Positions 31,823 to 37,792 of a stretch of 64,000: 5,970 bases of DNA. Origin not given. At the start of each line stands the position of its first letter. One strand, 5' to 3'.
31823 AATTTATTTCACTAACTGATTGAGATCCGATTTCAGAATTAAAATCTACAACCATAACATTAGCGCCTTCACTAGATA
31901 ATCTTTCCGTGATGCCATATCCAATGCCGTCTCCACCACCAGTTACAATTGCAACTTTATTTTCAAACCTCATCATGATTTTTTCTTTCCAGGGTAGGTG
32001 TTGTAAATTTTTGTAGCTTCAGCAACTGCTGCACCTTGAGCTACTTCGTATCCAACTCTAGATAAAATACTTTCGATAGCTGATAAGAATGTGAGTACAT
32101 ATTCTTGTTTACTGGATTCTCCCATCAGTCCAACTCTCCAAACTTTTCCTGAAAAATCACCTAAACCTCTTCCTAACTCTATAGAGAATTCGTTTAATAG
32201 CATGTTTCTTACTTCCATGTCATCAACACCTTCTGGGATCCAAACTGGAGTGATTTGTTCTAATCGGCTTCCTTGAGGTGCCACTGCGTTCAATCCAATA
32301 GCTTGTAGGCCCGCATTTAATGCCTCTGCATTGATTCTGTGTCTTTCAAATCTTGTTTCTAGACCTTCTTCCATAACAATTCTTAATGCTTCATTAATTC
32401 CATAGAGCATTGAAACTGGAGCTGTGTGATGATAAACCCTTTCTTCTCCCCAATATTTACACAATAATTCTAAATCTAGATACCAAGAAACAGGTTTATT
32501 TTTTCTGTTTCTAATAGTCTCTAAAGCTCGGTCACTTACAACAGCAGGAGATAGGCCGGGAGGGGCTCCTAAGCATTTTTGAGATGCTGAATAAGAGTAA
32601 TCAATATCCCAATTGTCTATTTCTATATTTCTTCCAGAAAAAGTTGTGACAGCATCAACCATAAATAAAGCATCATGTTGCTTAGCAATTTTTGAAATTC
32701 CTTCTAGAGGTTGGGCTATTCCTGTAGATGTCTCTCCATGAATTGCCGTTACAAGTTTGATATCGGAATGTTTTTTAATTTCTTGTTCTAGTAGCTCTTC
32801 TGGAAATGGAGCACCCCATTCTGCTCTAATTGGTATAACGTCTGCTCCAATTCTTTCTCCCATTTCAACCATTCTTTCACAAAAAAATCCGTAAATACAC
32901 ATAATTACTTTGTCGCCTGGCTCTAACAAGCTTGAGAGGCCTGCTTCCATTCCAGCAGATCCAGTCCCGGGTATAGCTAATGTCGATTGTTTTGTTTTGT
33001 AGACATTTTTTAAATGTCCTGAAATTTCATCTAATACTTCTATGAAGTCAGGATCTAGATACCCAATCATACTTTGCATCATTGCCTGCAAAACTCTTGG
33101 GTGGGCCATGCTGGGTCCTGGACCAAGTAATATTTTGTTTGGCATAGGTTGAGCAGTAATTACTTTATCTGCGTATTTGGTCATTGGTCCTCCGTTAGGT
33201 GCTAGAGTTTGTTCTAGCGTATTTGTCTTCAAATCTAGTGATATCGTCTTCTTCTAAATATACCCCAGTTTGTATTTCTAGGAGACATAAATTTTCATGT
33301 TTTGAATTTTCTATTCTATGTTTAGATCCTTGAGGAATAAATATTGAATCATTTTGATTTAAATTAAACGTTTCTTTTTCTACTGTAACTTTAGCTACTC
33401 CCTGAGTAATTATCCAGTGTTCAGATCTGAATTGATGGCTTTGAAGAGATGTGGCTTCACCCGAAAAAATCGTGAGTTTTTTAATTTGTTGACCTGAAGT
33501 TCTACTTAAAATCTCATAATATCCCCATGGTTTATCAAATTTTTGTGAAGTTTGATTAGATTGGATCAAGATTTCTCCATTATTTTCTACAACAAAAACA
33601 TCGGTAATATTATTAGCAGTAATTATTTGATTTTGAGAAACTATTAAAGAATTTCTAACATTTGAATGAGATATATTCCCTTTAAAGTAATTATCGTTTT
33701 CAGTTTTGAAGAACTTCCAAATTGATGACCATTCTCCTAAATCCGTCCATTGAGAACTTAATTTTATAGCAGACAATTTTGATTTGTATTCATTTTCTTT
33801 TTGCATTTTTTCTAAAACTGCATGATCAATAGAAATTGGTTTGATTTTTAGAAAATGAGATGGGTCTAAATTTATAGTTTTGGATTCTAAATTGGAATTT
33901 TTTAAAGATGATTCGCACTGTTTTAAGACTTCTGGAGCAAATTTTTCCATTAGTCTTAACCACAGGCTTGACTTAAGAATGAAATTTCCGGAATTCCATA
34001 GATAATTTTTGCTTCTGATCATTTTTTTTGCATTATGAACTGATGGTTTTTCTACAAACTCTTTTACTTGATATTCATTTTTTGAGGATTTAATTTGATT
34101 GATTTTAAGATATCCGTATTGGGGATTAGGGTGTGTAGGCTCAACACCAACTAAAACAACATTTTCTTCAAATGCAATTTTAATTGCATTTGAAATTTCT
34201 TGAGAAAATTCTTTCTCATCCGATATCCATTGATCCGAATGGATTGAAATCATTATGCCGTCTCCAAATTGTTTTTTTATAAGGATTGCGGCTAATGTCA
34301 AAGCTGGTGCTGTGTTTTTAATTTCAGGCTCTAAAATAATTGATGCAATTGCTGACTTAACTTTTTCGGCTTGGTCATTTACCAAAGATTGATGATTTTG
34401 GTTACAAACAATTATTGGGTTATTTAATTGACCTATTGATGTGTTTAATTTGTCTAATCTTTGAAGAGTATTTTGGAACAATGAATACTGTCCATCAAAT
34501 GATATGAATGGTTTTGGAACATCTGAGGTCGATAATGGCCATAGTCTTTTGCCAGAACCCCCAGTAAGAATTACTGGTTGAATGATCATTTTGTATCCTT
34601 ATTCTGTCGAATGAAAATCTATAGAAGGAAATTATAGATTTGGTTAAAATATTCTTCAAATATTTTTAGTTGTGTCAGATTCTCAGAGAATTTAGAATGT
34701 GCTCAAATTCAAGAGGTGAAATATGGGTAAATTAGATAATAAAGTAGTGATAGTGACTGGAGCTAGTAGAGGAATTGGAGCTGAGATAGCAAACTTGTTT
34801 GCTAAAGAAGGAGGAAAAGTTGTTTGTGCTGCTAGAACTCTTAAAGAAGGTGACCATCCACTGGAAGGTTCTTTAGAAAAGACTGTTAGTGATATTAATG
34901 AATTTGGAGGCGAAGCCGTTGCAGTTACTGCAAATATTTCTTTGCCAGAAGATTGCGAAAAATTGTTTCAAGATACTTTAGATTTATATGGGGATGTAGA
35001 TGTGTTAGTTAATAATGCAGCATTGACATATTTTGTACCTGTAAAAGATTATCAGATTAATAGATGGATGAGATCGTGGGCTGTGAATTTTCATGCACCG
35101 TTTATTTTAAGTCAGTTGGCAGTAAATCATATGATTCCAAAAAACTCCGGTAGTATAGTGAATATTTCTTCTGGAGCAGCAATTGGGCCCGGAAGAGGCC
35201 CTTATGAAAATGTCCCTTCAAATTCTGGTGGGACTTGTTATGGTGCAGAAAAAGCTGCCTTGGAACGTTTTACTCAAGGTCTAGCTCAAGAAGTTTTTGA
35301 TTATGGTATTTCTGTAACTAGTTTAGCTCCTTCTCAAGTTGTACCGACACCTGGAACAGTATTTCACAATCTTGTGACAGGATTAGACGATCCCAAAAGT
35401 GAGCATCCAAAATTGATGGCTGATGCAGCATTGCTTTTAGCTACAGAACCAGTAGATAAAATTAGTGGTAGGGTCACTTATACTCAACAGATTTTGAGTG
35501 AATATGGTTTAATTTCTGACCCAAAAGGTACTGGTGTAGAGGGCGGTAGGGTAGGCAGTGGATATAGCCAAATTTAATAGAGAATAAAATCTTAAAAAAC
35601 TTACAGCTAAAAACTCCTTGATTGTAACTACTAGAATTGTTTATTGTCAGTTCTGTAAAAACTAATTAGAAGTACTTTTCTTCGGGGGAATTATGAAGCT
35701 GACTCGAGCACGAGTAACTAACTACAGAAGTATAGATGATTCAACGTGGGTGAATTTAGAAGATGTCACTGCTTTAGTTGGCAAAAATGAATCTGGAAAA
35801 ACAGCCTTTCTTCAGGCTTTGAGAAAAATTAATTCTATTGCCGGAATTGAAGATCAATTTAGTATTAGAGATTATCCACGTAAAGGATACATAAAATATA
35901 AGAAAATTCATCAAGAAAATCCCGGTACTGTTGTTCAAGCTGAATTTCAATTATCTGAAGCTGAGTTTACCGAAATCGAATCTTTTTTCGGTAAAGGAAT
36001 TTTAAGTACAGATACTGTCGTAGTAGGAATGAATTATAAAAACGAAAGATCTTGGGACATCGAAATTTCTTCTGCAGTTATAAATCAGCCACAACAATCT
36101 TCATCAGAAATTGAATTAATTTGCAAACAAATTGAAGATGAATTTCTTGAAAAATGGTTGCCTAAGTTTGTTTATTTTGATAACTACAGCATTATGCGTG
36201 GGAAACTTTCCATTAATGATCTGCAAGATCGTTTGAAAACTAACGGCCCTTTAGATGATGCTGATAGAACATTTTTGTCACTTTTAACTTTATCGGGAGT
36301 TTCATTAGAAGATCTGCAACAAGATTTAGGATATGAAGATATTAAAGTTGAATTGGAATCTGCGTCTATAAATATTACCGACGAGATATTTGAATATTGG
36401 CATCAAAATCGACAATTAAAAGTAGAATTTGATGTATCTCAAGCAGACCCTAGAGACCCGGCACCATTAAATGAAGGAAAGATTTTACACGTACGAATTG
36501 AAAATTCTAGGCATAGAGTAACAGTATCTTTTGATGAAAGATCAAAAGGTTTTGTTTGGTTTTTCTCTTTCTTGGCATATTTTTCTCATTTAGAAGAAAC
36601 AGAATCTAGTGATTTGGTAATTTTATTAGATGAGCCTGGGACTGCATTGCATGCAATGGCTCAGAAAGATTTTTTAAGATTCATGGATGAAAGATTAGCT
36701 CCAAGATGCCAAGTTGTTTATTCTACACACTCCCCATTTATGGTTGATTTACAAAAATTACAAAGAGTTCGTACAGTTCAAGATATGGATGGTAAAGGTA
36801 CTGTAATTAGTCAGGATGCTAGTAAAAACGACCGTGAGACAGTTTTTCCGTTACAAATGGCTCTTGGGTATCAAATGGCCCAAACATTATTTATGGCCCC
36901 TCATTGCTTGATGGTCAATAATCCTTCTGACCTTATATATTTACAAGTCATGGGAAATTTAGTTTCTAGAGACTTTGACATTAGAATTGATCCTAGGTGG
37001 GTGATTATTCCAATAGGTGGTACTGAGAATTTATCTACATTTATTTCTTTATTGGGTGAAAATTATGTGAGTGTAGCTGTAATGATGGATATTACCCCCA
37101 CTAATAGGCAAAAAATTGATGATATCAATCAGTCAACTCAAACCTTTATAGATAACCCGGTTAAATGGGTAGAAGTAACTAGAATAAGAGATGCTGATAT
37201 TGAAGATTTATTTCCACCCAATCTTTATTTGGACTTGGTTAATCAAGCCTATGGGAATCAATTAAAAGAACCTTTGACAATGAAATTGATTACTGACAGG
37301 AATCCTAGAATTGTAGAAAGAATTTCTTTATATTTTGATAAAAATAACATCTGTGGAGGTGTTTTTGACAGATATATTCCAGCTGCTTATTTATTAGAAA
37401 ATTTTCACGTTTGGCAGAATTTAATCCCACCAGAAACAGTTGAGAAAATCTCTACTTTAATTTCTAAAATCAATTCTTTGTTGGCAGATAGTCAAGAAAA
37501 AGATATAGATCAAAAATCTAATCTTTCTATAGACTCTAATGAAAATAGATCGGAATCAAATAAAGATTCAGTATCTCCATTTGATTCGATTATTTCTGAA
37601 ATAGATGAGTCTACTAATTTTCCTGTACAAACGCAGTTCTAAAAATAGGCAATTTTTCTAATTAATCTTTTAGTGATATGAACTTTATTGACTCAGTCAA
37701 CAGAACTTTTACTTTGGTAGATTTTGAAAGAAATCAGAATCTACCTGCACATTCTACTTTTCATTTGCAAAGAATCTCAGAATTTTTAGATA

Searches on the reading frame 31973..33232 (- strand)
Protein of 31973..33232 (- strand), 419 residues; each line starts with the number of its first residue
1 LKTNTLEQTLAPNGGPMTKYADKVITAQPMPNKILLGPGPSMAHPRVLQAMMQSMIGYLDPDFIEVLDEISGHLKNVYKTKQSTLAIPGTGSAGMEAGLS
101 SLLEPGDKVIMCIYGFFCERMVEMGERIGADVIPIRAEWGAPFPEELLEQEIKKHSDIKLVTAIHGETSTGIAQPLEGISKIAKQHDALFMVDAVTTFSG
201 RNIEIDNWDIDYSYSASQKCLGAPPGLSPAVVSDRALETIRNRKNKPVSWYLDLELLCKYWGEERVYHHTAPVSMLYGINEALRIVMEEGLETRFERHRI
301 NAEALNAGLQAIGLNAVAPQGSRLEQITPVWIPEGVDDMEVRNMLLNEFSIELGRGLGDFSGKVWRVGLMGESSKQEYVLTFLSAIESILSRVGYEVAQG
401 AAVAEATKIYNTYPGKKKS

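Call 47: search_protein_families(library=pfam, proteins=[window:31973-33232:-], max_evalue=0.00001)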
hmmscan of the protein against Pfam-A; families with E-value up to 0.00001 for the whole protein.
window:31973-33232:- (419 aa): 1 family
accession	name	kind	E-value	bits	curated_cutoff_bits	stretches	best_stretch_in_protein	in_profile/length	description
PF00266.25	Aminotran_5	-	4.3e-25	88.9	21.5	1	47-353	15-335/371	Aminotransferase class-V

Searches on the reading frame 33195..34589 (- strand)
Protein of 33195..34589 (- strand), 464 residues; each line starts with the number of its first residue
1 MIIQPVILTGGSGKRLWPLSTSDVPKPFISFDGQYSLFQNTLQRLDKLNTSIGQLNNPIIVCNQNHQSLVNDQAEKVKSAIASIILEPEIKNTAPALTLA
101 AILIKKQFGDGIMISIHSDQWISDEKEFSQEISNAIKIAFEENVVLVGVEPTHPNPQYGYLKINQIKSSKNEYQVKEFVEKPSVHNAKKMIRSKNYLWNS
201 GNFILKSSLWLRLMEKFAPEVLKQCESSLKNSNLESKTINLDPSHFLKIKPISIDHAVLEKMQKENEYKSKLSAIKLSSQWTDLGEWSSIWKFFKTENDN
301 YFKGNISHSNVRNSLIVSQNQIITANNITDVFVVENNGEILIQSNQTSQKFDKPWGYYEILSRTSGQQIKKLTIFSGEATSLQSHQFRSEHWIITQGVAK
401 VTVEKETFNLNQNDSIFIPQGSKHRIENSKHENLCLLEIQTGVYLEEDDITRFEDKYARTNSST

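Call 22: search_protein_families(library=pfam, proteins=[window:33195-34589:-], max_evalue=0.00001)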
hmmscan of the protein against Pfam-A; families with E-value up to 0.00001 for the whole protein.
window:33195-34589:- (464 aa): 3 families
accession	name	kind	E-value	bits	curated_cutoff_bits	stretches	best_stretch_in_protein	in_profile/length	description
PF00483.29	NTP_transferase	-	9.9e-44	150.2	21.2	1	5-296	2-241/245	Nucleotidyl transferase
PF01050.24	MannoseP_isomer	-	3.3e-33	114.7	23.6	1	346-455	7-116/116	Mannose-6-phosphate isomerase C-terminal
PF07883.17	Cupin_2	-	1.2e-08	35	27.2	1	377-439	8-69/70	Cupin domain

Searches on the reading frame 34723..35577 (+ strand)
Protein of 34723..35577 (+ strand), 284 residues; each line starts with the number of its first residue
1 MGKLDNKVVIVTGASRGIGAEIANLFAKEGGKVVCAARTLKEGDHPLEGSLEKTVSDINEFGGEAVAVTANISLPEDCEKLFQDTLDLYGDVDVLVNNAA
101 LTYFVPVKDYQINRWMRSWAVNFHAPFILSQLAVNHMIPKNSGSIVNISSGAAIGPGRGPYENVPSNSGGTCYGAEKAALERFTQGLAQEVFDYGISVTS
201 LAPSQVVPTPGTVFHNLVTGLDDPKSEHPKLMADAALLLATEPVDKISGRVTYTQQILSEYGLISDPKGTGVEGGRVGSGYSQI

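Call 48: search_protein_families(library=pfam, proteins=[window:34723-35577:+], max_evalue=0.00001)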
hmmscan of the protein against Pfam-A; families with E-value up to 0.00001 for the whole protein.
window:34723-35577:+ (284 aa): 3 families
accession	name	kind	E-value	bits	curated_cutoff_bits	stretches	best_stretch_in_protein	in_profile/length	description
PF00106.31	adh_short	-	4e-42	144.4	26.6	1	7-209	1-184/195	short chain dehydrogenase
PF13561.12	adh_short_C2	-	6.3e-26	91.8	27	1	13-206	1-176/236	Enoyl-(Acyl carrier protein) reductase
PF01370.27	Epimerase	-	2.9e-06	27.3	20.9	1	9-206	1-172/240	NAD dependent epimerase/dehydratase family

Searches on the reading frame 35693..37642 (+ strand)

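Call 22: search_protein_families(library=pfam, proteins=[window:35693-37642:+], max_evalue=0.00001)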
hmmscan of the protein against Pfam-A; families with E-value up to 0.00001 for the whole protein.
window:35693-37642:+ (649 aa): 2 families
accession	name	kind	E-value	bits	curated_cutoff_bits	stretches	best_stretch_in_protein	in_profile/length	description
PF13175.12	AAA_15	-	1.2e-21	78.2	32.1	2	1-176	1-147/374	AAA ATPase domain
PF13304.12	AAA_21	-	2.2e-15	58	27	1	25-352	1-304/304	AAA domain, putative AbiEii toxin, Type IV TA system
